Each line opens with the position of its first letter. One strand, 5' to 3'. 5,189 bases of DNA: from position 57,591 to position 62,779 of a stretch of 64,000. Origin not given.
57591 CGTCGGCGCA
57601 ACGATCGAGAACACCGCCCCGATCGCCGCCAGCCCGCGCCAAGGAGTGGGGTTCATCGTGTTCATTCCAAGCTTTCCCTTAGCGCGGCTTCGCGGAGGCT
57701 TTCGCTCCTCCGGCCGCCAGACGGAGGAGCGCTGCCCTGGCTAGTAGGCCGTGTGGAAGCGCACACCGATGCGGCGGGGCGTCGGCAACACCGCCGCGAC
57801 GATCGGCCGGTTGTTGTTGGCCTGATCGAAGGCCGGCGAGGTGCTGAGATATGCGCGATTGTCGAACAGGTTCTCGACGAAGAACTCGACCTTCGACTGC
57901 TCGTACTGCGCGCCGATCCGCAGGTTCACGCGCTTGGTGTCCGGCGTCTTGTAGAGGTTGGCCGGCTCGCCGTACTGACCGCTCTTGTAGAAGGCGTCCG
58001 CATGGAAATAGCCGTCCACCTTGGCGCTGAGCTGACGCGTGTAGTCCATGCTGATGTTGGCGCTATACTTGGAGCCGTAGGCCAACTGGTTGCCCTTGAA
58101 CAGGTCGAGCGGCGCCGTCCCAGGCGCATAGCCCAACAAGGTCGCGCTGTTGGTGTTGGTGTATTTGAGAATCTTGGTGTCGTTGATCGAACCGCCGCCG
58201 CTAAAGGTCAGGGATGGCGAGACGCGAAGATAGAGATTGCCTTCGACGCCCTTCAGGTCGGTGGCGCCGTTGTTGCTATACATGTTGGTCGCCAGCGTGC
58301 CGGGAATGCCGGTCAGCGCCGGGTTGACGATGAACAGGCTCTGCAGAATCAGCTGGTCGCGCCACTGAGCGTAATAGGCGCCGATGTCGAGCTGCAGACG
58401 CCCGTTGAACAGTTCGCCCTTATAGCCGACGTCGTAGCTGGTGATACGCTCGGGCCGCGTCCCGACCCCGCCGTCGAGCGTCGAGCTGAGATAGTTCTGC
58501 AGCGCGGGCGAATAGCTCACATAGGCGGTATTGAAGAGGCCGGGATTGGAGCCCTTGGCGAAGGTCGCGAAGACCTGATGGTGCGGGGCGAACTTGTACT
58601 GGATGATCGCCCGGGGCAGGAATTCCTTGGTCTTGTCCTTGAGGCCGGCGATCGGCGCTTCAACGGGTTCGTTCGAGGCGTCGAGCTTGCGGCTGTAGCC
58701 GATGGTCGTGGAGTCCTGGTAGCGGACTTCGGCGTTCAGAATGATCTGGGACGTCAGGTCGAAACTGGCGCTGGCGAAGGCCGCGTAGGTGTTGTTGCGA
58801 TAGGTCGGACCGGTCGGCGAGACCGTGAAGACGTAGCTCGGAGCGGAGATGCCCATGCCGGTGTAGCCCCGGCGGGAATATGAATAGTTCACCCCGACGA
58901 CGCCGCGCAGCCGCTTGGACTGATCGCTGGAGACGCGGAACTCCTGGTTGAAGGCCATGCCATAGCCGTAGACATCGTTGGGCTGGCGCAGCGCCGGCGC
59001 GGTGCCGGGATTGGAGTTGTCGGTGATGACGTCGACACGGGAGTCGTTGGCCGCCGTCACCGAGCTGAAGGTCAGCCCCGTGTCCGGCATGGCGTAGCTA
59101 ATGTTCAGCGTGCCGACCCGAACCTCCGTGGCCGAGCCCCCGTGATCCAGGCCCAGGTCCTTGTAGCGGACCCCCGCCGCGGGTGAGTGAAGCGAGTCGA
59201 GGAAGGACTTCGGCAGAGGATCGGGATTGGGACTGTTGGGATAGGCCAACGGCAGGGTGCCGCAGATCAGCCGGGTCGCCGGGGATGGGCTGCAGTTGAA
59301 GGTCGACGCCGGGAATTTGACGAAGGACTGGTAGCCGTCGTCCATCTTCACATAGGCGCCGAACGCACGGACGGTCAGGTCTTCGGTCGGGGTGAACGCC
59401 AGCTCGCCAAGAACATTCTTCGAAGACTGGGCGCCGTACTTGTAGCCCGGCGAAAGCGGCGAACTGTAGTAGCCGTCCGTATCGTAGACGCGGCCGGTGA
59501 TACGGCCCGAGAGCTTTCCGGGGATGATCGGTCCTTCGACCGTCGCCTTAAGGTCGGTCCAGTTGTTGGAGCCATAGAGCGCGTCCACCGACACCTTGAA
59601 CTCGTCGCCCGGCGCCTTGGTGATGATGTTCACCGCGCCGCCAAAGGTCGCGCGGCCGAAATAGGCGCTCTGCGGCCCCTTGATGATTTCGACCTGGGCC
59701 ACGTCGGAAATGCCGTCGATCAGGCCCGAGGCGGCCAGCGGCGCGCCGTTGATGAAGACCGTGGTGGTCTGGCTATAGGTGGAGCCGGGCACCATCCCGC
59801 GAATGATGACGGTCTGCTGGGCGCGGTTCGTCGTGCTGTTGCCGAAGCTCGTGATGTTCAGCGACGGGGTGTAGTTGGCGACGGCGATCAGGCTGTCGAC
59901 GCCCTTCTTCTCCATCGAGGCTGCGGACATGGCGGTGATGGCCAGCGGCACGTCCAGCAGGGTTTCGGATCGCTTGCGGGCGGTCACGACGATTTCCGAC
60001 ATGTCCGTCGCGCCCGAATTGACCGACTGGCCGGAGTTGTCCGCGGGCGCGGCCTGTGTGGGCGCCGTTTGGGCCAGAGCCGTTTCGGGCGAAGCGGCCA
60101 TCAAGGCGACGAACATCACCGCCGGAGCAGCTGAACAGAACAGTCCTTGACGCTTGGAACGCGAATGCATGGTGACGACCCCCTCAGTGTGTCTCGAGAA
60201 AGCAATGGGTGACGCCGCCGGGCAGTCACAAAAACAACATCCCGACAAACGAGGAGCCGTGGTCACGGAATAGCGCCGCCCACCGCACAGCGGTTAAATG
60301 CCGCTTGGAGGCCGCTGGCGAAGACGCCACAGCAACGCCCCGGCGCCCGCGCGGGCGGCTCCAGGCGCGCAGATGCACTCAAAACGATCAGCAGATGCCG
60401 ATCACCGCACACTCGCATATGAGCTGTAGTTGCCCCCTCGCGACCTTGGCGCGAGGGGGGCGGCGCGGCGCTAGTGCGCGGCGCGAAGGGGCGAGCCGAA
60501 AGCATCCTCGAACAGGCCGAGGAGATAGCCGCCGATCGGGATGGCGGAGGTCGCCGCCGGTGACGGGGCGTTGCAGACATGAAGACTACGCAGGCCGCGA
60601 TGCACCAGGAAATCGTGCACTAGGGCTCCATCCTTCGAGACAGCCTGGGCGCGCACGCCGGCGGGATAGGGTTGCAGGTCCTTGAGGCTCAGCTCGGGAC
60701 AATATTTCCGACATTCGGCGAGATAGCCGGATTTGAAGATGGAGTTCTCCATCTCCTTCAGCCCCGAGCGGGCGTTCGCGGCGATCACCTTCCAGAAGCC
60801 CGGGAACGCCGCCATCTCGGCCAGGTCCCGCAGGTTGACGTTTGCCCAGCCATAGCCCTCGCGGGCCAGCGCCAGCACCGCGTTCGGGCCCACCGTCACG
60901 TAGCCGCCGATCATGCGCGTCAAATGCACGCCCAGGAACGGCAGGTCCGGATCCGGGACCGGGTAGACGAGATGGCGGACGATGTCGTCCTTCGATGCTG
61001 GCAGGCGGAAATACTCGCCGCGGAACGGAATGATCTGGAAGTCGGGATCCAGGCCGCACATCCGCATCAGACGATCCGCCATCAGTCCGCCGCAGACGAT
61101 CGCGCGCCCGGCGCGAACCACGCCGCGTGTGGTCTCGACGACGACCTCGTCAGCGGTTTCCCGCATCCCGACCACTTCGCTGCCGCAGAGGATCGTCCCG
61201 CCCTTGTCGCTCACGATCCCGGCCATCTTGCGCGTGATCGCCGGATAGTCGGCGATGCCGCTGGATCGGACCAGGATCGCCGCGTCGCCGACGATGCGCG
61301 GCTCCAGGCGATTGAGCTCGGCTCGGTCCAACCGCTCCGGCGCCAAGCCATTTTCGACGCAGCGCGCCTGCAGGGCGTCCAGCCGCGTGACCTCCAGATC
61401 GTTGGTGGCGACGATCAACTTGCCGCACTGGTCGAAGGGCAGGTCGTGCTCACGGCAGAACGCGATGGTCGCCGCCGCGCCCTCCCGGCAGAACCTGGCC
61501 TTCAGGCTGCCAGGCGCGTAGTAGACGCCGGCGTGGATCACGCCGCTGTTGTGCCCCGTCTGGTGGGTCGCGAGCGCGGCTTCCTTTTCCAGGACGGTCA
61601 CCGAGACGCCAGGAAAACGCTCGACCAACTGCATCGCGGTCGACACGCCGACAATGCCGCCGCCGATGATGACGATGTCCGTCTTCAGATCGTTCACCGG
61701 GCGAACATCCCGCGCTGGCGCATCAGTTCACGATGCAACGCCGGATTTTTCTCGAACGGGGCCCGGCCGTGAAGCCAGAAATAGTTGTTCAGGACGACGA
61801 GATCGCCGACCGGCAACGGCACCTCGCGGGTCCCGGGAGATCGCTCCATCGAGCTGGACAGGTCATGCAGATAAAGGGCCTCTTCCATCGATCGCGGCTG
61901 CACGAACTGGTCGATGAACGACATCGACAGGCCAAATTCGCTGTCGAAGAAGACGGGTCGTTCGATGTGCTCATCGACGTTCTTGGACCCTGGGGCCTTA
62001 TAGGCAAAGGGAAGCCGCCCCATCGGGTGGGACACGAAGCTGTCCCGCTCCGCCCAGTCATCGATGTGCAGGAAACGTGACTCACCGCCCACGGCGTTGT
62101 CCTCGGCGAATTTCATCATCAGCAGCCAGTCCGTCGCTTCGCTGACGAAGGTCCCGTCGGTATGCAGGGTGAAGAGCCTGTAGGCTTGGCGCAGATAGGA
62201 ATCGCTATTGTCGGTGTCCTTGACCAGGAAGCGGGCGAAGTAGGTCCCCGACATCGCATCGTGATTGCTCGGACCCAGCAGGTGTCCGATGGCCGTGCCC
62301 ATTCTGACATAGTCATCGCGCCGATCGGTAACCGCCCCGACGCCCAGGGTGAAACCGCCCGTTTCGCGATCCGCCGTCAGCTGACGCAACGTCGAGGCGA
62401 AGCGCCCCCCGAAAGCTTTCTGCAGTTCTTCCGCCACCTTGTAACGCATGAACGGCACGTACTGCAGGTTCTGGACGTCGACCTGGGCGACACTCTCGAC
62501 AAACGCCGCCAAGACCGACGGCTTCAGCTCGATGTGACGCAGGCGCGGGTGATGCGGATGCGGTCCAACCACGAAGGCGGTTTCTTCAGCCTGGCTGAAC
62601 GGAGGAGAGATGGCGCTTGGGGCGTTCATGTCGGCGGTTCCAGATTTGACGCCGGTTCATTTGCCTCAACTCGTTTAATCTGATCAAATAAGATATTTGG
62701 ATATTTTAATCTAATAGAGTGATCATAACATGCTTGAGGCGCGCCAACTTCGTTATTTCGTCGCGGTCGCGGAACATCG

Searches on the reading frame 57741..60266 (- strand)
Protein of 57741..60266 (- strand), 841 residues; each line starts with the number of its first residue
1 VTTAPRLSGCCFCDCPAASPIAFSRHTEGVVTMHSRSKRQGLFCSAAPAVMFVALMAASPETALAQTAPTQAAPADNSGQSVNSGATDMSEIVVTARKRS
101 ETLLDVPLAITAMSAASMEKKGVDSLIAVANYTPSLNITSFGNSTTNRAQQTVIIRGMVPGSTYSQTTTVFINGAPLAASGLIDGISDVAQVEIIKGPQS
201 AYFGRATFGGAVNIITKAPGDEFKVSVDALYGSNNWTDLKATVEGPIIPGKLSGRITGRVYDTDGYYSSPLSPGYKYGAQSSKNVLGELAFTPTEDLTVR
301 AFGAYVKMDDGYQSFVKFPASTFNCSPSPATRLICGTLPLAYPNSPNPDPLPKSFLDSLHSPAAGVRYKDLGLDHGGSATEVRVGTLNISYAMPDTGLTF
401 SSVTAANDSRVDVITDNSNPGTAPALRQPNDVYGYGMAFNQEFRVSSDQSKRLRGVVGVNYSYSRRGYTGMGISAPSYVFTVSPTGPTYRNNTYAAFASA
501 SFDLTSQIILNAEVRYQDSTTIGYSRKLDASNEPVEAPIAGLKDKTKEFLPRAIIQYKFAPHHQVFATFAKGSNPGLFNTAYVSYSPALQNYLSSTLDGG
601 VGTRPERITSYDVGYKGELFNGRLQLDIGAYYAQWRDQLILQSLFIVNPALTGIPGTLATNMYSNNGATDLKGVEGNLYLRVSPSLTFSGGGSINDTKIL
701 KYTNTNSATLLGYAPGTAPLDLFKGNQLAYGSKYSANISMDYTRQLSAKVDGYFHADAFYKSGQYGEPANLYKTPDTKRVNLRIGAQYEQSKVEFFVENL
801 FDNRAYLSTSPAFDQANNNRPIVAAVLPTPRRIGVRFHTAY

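Call 82: search_protein_families(library=pfam, proteins=[window:57741-60266:-], max_evalue=0.01)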
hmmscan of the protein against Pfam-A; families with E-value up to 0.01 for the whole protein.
window:57741-60266:- (841 aa): 2 families
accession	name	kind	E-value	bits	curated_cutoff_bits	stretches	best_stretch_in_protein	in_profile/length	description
PF00593.30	TonB_dep_Rec_b-barrel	-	3.1e-31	110.2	27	1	366-800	44-436/436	TonB dependent receptor-like, beta-barrel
PF07715.20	Plug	-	1.3e-14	55.1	23.9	1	103-211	2-107/107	TonB-dependent Receptor Plug Domain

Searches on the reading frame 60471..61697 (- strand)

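Call 82: search_protein_families(library=pfam, proteins=[window:60471-61697:-], max_evalue=0.01)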
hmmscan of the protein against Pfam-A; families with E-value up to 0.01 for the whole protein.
window:60471-61697:- (408 aa): 7 families
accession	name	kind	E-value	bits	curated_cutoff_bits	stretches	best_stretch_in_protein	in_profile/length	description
PF01266.30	DAO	-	6.1e-62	210.6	27.9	1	7-391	1-349/353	FAD dependent oxidoreductase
PF13450.12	NAD_binding_8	-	8.3e-05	23.2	21.9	1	10-43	1-32/68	NAD(P)-binding Rossmann-like domain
PF06039.21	Mqo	-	0.00014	20.9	27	0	5-57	2-56/489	Malate:quinone oxidoreductase (Mqo)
PF07992.20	Pyr_redox_2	-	0.00021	21.2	26.1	1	7-48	2-41/291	Pyridine nucleotide-disulphide oxidoreductase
PF01946.23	Thi4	-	0.00032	20.4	26.2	1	5-42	17-53/235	Thi4 family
PF01494.25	FAD_binding_3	-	0.0016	18.2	22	1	5-46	1-40/349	FAD binding domain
PF13738.12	Pyr_redox_3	-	0.0069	16.1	30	0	6-46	165-203/305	Pyridine nucleotide-disulphide oxidoreductase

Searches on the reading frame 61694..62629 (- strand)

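Call 82: search_protein_families(library=pfam, proteins=[window:61694-62629:-], max_evalue=0.01)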
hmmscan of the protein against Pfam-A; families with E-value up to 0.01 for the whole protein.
window:61694-62629:- (311 aa): 2 families
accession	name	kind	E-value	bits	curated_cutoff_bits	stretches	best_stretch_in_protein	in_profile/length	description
PF08943.16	CsiD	-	8.2e-122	406.4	27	1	19-309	1-294/294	CsiD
PF02668.22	TauD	-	7.3e-07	29.8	27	1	238-304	201-265/267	Taurine catabolism dioxygenase TauD, TfdA family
